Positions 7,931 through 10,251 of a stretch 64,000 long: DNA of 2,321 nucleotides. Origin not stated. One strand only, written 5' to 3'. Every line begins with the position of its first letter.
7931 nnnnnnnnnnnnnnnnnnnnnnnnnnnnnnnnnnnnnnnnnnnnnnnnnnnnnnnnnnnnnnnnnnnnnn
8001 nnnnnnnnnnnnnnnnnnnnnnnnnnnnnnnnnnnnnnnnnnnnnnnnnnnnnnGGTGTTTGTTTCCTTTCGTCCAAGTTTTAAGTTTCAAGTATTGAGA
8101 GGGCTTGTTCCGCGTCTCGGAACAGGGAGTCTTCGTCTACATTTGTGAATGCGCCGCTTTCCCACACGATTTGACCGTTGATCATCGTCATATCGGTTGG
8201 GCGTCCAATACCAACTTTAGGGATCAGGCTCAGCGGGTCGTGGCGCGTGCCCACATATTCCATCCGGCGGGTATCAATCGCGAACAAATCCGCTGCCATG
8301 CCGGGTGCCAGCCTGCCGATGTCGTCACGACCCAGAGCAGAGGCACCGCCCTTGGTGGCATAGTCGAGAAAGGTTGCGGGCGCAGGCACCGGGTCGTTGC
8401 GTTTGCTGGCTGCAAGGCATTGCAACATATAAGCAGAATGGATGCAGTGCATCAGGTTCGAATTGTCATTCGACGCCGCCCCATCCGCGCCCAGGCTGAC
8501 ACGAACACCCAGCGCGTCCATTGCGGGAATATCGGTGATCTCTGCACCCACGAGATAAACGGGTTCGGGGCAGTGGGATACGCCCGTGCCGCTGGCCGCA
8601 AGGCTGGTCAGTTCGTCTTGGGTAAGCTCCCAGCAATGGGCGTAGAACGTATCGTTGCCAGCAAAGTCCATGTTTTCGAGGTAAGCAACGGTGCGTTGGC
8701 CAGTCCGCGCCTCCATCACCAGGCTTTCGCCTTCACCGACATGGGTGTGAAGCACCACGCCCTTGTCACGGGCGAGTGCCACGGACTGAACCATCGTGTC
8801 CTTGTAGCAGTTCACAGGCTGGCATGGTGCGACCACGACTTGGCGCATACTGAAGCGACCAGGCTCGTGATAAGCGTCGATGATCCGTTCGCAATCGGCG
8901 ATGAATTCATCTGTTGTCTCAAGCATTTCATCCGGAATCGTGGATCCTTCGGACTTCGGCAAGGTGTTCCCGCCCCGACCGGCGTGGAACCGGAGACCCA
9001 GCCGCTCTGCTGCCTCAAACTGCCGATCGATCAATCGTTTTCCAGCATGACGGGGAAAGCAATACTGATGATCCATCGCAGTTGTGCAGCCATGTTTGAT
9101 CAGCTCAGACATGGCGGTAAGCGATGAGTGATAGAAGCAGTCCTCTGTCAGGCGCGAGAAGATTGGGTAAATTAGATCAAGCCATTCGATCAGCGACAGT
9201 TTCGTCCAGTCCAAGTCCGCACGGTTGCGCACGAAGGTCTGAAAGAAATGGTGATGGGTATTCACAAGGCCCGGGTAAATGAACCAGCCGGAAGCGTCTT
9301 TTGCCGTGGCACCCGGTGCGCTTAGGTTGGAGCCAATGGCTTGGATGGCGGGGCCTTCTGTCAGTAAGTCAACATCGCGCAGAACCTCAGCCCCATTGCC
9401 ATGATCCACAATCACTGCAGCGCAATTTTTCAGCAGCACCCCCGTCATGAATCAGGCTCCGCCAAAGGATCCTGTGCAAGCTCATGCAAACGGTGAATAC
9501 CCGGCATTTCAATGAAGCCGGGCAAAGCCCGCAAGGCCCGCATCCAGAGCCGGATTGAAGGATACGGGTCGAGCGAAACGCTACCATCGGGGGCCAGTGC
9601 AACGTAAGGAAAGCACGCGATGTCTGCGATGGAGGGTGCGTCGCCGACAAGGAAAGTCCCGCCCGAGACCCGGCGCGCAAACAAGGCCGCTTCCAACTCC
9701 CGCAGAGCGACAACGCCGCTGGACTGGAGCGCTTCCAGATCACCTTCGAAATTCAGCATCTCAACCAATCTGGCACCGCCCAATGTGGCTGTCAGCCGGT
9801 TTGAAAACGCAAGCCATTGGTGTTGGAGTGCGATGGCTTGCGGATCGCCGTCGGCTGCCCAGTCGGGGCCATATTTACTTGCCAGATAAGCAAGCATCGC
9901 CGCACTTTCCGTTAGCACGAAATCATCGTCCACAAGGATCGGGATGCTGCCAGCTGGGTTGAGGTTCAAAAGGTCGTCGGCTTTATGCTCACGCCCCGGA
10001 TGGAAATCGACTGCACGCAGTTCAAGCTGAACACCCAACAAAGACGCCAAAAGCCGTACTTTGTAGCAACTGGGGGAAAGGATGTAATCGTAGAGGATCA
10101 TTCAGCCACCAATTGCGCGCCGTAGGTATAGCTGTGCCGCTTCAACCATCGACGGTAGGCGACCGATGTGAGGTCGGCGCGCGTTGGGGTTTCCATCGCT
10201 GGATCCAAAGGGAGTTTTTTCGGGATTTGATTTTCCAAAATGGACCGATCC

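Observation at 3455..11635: Eight-gene operon links a split Rieske oxygenase, a GST and a guanine-deaminase-type amidohydrolase to a nucleoside/purine-type (BMP) ABC importer, an NdmCDE-like layout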

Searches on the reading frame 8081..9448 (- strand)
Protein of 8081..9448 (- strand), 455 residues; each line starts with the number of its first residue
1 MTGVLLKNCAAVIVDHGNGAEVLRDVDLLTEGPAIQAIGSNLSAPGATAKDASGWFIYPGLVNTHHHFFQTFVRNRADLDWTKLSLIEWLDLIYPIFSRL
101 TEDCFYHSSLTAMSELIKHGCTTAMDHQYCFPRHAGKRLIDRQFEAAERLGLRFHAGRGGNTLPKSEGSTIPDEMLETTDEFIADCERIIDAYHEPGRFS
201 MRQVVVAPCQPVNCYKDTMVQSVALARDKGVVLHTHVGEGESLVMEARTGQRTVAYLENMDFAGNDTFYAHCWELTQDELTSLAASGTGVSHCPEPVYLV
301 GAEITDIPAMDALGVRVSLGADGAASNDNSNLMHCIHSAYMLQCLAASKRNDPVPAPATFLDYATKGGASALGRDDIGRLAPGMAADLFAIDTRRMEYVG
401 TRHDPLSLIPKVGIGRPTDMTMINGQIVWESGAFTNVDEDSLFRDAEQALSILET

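Call 4: search_protein_families(library=pfam, proteins=[window:8081-9448:-], max_evalue=0.01)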
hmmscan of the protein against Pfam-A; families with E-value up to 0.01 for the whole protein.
window:8081-9448:- (455 aa): 2 families
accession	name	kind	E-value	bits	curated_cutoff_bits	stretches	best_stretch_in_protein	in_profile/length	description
PF01979.26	Amidohydro_1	-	1.8e-52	179.1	25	1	56-428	1-345/345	Amidohydrolase family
PF07969.17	Amidohydro_3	-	5.6e-12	46.3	29.7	1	212-428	257-471/472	Amidohydrolase family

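Call 5: search_protein_families(library=ncbifam, proteins=[window:8081-9448:-], max_evalue=0.01)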
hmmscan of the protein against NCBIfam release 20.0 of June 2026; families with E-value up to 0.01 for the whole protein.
window:8081-9448:- (455 aa): 51 families (the best 25 are shown)
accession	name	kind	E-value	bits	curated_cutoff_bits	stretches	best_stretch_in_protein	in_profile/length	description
NF006055.0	PRK08203.1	equivalog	1.6e-112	376.3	532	1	5-450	7-447/455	8-oxoguanine deaminase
NF009059.0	PRK12393.1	equivalog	2.3e-84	283.8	543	1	2-453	5-455/460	amidohydrolase family protein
NF005557.0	PRK07228.1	equivalog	2.3e-68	231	522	1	4-451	3-435/445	5'-deoxyadenosine deaminase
NF004701.0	PRK06038.1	equivalog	4.9e-51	173.8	609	1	2-451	4-424/432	N-ethylammeline chlorohydrolase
NF006056.0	PRK08204.1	subfamily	4.5e-44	150.9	391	1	4-450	5-437/449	hypothetical protein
NF006549.0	PRK09045.1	equivalog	1.6e-42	145.7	540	1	21-448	25-434/444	TRZ/ATZ family hydrolase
NF004801.0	PRK06151.1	subfamily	9.4e-40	136.9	416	1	11-450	10-459/491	chlorohydrolase family protein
NF006252.0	PRK08393.1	equivalog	5.7e-39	134.3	617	1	4-450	3-420/424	N-ethylammeline chlorohydrolase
NF006679.0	PRK09228.1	subfamily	3.9e-36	124.7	351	1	28-403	34-397/433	guanine deaminase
TIGR02967.1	guan_deamin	equivalog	6.7e-36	124.1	375.4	1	45-398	31-367/401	guanine deaminase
TIGR03314.1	Se_ssnA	subfamily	8.4e-34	117.1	455.5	1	5-449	2-433/441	putative selenium metabolism protein SsnA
NF005540.0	PRK07203.1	equivalog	9.7e-34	116.7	444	1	5-449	3-434/444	putative aminohydrolase SsnA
NF005211.0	PRK06687.1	equivalog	1.2e-33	116.5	703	1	51-409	50-389/419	TRZ/ATZ family protein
NF006681.0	PRK09229.1-2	equivalog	1.6e-33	116.1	362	1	21-438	17-434/451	formimidoylglutamate deiminase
NF004995.0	PRK06380.1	subfamily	2.7e-33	115.6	567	1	5-442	4-412/418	metal-dependent hydrolase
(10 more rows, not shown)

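Call 9: search_solved_structures(query=window:8081-9448:-, max_evalue=1e-10)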
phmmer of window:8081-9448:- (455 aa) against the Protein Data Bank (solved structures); distinct sequences matched with E-value up to 1e-10: 22.
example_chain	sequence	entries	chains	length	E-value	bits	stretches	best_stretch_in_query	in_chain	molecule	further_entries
7ww2_A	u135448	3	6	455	1.1e-87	298.1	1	5-445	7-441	8-oxoguanine deaminase | Hydroxydechloroatrazine ethylaminohydrolase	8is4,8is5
3hpa_A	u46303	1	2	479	1.8e-86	294.1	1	6-439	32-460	AMIDOHYDROLASE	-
2paj_A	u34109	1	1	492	2.2e-58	201.5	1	4-426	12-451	putative cytosine/guanine deaminase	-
5hme_A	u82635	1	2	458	1e-50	176.3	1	12-431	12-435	Triazine hydrolase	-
4l9x_A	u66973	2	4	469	2.3e-50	175.1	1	10-431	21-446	Triazine hydrolase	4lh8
5hmf_A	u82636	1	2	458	2.3e-50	175.1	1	12-431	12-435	Triazine hydrolase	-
3ls9_A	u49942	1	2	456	2.7e-50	174.9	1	12-431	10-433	Triazine hydrolase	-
5hmd_A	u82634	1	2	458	4.1e-50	174.3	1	12-431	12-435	Triazine hydrolase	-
3lsb_A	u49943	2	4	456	6.2e-50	173.7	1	12-431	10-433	Triazine hydrolase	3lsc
3lnp_A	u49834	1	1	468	9e-27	97.3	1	14-451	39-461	Amidohydrolase family Protein OLEI01672_1_465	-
4f0r_A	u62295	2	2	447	8.9e-26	94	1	51-442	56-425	5-methylthioadenosine/S-adenosylhomocysteine deaminase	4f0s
4dzh_A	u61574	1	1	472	1.2e-23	87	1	55-422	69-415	AMIDOHYDROLASE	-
4dyk_A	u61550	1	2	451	1.2e-22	83.8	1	203-444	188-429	AMIDOHYDROLASE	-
4gbd_A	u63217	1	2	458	1.2e-22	83.7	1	203-444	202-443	Putative uncharacterized protein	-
6ohb_A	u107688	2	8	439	1.7e-20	76.7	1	49-430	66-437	Guanine deaminase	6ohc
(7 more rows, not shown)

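Call 75: list_cluster_members(proteins=[P0241, window:8081-9448:-, window:10098-10940:-])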
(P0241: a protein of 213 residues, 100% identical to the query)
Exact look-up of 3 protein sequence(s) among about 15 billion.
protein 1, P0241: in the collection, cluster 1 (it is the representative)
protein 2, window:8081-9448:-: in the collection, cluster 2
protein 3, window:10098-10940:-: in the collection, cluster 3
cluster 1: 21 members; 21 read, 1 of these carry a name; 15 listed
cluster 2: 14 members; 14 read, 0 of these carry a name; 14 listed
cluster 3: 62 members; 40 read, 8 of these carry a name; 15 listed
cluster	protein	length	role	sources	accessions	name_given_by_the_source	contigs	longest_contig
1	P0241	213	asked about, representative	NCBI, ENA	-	-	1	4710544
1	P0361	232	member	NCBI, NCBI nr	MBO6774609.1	MAG: Rieske (2Fe-2S) protein [Marinibacterium sp.] | Rieske (2Fe-2S) protein [Marinibacterium sp.]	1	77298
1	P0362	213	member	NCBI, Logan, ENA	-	-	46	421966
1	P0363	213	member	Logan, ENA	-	-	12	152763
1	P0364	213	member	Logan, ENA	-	-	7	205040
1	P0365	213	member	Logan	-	-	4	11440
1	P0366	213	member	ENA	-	-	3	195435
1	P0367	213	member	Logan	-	-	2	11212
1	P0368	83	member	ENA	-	-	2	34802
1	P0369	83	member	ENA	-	-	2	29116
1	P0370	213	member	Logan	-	-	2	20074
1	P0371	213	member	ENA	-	-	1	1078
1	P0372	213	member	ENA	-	-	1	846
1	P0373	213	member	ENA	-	-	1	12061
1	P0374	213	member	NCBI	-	-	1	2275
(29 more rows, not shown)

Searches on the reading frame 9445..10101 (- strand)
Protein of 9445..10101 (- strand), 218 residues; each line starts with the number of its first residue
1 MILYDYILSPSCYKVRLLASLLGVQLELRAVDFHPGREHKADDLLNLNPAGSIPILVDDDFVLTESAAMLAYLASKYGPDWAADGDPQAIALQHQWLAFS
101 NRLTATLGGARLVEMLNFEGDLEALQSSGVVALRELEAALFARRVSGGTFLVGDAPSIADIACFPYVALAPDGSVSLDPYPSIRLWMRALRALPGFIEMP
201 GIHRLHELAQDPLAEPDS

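Call 4: search_protein_families(library=pfam, proteins=[window:9445-10101:-], max_evalue=0.01)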
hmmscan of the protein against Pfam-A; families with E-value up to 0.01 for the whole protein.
window:9445-10101:- (218 aa): 6 families
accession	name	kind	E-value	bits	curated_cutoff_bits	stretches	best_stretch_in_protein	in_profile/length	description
PF02798.26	GST_N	-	7e-15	55.6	20.9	1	1-74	3-75/76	Glutathione S-transferase, N-terminal domain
PF13417.12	GST_N_3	-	3.1e-14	53.5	22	1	3-79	1-73/75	Glutathione S-transferase, N-terminal domain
PF13409.12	GST_N_2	-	8.4e-14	52.4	25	1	9-75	2-69/70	Glutathione S-transferase, N-terminal domain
PF13410.11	GST_C_2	-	7.5e-06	26.4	24.9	1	132-189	14-69/69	Glutathione S-transferase, C-terminal domain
PF00043.30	GST_C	-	4.5e-05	24.1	20.7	1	140-194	37-93/93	Glutathione S-transferase, C-terminal domain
PF14497.11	GST_C_3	-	0.00071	20.2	21.6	1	139-195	41-96/104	Glutathione S-transferase, C-terminal domain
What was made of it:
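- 9445..10101 (-): NdmE-like glutathione S-transferase-fold protein (218 aa); a probable structural partner of the oxygenase. Pfam GST_N and GST_C (call 4).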

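Call 5: search_protein_families(library=ncbifam, proteins=[window:9445-10101:-], max_evalue=0.01)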
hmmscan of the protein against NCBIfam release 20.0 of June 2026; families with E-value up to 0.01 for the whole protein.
window:9445-10101:- (218 aa): 10 families
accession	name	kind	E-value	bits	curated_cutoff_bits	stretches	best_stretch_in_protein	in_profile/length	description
TIGR01262.1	maiA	equivalog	1.4e-19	70.6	171.05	1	2-198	1-201/211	maleylacetoacetate isomerase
NF010579.0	PRK13972.1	equivalog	3.8e-11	42.9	332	1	4-194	4-197/215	GSH-dependent disulfide bond oxidoreductase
NF050814.1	FtsZBindFzlA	equivalog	5.4e-09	36.1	300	1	2-196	6-206/228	FtsZ-binding protein FzlA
NF007831.0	PRK10542.1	equivalog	5.8e-08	32.5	198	1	23-98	22-99/201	glutathione transferase GstA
NF007016.1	PRK09481.1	equivalog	3.7e-06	26.5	314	1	12-77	22-83/209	stringent starvation protein SspA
NF011693.0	PRK15113.1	equivalog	6.7e-06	25.9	150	1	23-82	30-89/214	glutathione transferase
NF008731.0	PRK11752.1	equivalog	3.3e-05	23.3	325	1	41-168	89-217/287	glutathione-dependent disulfide-bond oxidoreductase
NF007702.0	PRK10387.1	equivalog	0.001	18.9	133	1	1-114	1-107/215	glutaredoxin 2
TIGR02182.1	GRXB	equivalog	0.0033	17.2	186.65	1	3-106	2-98/209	GrxB family glutaredoxin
NF049950.1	IsopEpoxGlthnTfaseIsoI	equivalog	0.0035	16.9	300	1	39-95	36-96/238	iIsoprene-epoxide--glutathione S-transferase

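Call 8: search_solved_structures(query=window:9445-10101:-, max_evalue=0.001)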
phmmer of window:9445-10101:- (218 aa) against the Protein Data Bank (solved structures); distinct sequences matched with E-value up to 0.001: 152 (the best 60 are shown).
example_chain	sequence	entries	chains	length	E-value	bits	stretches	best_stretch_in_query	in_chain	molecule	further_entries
6to3_AAA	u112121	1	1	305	4.8e-19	72.2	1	8-196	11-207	Glutathione transferase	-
3m3m_A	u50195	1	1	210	6.5e-19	71.7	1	7-200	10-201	Glutathione S-transferase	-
9nxw_A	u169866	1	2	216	3.1e-17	66.2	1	9-199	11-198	Glutathione S transferase class delta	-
4eci_A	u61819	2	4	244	5.7e-17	65.4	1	8-196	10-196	glutathione S-transferase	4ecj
6tah_AAA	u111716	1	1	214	9.4e-17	64.7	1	8-195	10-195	Glutathione S-transferase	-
6tah_B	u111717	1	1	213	9.5e-17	64.6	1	8-195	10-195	Glutathione S-transferase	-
6tah_DAA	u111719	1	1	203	9.7e-17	64.6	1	8-195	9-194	Glutathione S-transferase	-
6tah_CAA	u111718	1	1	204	9.9e-17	64.6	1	8-195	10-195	Glutathione S-transferase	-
6tum_A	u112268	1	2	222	9.9e-17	64.6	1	8-196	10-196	Glutathione S-transferase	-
3zmk_A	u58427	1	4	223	2.3e-16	63.4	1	1-200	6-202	GLUTATHIONE S-TRANSFERASE E2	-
4gsn_A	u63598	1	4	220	2.6e-16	63.2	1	1-201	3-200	Glutathione S-transferase E2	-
3zml_A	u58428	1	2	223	2.7e-16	63.2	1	1-200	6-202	GLUTATHIONE S-TRANSFERASE E2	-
2il3_A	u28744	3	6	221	3.8e-16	62.7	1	1-201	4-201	Epsilon-class Glutathione S-transferase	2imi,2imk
1pn9_A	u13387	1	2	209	6.4e-16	61.9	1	9-196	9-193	Glutathione S-transferase 1-6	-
5ft3_A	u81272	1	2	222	7.8e-16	61.6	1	1-201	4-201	GLUTATHIONE S-TRANSFERASE EPSILON 2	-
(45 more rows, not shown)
